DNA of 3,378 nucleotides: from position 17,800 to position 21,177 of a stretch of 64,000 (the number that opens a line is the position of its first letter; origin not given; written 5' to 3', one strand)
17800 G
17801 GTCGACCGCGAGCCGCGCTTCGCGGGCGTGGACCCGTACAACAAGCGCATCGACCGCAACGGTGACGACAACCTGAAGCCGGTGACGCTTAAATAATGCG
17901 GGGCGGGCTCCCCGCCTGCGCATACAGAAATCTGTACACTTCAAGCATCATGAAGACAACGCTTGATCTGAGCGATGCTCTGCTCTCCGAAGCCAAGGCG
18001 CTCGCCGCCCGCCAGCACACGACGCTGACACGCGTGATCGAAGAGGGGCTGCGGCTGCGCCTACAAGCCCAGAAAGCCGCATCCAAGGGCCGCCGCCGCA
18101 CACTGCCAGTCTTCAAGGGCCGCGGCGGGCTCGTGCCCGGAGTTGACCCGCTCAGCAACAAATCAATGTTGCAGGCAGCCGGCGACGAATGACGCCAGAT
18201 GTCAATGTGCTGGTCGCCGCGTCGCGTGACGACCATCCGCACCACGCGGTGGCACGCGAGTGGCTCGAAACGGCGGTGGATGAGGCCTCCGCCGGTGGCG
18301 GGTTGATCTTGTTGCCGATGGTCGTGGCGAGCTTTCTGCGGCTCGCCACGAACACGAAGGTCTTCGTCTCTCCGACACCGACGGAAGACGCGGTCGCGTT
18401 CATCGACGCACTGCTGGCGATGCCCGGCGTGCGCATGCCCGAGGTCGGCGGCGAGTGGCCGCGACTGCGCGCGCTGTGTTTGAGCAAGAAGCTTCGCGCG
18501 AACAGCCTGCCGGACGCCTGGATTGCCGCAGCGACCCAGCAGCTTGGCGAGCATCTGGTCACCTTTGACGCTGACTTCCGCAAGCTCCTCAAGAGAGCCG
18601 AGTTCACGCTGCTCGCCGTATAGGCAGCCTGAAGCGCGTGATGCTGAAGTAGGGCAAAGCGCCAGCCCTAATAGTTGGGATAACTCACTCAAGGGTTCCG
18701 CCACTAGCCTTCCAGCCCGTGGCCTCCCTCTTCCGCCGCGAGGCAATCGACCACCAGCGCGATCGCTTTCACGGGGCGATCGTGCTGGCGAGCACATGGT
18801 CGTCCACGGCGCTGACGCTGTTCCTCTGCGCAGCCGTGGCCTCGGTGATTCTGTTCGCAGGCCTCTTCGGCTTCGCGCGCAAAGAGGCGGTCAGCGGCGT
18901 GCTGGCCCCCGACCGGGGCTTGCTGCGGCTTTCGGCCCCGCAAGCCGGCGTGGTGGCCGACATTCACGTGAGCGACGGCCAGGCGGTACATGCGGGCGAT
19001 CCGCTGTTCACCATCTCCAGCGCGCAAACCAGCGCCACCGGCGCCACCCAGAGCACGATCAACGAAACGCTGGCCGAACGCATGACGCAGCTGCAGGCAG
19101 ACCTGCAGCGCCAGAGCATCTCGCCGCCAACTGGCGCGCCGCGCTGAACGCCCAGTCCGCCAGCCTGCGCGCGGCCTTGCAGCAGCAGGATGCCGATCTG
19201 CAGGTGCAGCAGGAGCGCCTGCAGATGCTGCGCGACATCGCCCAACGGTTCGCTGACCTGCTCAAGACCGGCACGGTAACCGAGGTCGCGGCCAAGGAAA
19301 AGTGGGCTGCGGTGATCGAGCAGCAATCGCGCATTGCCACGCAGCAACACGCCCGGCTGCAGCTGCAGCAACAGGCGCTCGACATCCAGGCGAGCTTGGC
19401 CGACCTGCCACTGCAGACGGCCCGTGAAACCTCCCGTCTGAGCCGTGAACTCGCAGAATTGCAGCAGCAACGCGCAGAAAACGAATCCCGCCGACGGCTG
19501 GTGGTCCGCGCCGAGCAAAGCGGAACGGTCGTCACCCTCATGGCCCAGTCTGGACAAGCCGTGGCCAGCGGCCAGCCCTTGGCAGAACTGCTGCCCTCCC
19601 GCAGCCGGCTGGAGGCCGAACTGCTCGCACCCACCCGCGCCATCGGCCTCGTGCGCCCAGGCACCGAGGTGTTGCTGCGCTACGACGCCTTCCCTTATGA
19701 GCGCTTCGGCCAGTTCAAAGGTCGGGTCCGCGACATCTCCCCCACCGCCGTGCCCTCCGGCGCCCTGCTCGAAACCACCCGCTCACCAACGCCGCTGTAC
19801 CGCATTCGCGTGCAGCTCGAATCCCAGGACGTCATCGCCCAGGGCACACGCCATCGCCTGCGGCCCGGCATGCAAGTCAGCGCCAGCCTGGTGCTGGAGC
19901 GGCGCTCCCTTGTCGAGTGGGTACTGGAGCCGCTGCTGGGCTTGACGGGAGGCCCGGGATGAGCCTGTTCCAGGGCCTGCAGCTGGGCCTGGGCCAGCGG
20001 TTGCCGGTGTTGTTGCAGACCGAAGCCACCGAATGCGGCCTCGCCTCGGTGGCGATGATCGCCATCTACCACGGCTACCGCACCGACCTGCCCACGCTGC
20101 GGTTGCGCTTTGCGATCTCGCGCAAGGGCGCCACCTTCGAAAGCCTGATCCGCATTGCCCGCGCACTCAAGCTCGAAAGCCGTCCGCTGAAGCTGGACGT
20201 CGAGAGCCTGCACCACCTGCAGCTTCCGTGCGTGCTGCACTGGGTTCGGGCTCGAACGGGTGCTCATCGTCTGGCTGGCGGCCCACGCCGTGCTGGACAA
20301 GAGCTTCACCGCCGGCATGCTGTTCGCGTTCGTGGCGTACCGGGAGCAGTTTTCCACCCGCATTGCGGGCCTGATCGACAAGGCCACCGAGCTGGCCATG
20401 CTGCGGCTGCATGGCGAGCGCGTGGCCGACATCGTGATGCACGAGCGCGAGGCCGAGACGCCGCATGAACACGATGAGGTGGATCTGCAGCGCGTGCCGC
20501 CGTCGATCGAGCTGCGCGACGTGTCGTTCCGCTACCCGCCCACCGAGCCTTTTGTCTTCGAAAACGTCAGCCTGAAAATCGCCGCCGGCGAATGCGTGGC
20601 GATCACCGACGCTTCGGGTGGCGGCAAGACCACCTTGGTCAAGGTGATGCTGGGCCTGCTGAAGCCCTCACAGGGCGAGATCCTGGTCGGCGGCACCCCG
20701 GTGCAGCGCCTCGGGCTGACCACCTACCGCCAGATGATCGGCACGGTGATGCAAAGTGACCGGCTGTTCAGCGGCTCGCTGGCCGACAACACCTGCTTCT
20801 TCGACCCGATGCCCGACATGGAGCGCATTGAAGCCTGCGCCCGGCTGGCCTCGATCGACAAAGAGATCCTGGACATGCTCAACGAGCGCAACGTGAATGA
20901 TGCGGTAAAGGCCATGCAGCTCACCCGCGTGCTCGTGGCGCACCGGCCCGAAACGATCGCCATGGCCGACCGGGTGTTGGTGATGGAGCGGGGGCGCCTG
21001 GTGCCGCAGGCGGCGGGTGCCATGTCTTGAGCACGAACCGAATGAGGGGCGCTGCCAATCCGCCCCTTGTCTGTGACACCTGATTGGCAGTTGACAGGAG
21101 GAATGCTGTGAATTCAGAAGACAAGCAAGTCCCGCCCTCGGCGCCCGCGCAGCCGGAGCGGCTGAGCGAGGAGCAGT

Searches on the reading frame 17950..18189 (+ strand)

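Call 62: search_protein_families(library=pfam, proteins=[window:17950-18189:+], max_evalue=10)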
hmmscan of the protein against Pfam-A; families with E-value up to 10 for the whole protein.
window:17950-18189:+ (80 aa): 3 families
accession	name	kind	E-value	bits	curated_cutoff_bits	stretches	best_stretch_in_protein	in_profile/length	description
PF19891.5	DUF6364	-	0.00019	22.3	27.3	1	2-35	4-37/70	Family of unknown function (DUF6364)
PF09957.15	VapB_antitoxin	-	0.00076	19.8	23.4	1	1-42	1-40/47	Bacterial antitoxin of type II TA system, VapB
PF07704.17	PSK_trans_fac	-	0.016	16.6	28.3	1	15-52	14-52/82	Rv0623-like transcription factor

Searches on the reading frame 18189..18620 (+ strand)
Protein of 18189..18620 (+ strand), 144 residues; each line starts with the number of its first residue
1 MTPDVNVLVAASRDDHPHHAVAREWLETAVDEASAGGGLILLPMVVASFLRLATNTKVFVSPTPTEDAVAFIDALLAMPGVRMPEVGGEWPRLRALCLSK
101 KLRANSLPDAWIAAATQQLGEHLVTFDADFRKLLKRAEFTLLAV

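Call 9: search_protein_families(library=pfam, proteins=[window:18189-18620:+], max_evalue=0.01)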
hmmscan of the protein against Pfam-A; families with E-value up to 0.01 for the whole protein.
window:18189-18620:+ (144 aa): 1 family
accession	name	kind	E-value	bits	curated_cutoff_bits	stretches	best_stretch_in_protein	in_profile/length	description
PF01850.27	PIN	-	9.8e-13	49.2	23.6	1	3-133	3-117/120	PIN domain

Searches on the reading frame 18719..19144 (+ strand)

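Call 9: search_protein_families(library=pfam, proteins=[window:18719-19144:+], max_evalue=0.01)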
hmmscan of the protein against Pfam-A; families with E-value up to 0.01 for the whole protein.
window:18719-19144:+ (142 aa): 4 families
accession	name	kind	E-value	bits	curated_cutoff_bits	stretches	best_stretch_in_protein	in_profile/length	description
PF13533.13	Biotin_lipoyl_2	-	2.1e-09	37.4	29.8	1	70-99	2-31/32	Biotin-lipoyl like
PF00364.28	Biotin_lipoyl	-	2.2e-06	27.8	22.1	1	70-99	44-73/73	Biotin-requiring enzyme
PF13437.12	HlyD_3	-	2.3e-05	25.5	22.2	1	71-101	2-32/106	HlyD family secretion protein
PF16576.10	HlyD_D23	-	0.00022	21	30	1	69-103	109-143/214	Barrel-sandwich domain of CusB or HlyD membrane-fusion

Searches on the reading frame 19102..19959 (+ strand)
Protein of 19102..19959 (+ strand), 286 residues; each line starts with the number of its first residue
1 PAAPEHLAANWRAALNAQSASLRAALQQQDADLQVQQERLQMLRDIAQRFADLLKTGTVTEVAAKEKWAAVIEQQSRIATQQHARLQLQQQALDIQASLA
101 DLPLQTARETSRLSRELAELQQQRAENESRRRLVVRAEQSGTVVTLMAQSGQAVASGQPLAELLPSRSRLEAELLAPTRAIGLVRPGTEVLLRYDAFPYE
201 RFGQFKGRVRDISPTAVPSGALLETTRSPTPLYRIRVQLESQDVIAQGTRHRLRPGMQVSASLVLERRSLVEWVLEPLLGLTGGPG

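Call 9: search_protein_families(library=pfam, proteins=[window:19102-19959:+], max_evalue=0.01)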
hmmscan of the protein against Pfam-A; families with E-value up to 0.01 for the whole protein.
window:19102-19959:+ (286 aa): 4 families
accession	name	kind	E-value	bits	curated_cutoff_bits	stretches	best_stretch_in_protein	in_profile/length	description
PF13437.12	HlyD_3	-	1.6e-13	51.8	22.2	1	134-256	1-106/106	HlyD family secretion protein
PF16576.10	HlyD_D23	-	1.9e-10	40.9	30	1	63-218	58-190/214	Barrel-sandwich domain of CusB or HlyD membrane-fusion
PF00529.27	CusB_dom_1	-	2.2e-05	25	26.5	1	181-263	6-87/89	Cation efflux system protein CusB domain 1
PF00364.28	Biotin_lipoyl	-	0.00095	19.4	22.1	1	134-163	44-73/73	Biotin-requiring enzyme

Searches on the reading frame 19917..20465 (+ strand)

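Call 9: search_protein_families(library=pfam, proteins=[window:19917-20465:+], max_evalue=0.01)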
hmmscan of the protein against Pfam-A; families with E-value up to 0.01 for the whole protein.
window:19917-20465:+ (183 aa): 1 family
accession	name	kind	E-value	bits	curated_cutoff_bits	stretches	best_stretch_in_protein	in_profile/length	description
PF03412.21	Peptidase_C39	-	1.2e-18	67.6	22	1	29-110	2-83/133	Peptidase C39 family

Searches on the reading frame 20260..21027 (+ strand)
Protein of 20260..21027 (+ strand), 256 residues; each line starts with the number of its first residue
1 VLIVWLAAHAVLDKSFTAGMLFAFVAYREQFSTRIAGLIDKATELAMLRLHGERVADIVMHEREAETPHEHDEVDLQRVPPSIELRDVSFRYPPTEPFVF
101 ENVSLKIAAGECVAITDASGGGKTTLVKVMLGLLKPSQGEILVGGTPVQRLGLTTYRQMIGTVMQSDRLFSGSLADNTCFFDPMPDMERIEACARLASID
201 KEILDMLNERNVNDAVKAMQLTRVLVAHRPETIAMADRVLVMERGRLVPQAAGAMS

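Call 9: search_protein_families(library=pfam, proteins=[window:20260-21027:+], max_evalue=0.01)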
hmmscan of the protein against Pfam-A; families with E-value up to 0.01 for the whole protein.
window:20260-21027:+ (256 aa): 1 family
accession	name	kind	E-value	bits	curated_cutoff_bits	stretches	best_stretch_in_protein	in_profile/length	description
PF00005.33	ABC_tran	-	7.7e-16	59.4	25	1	101-204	2-86/137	ABC transporter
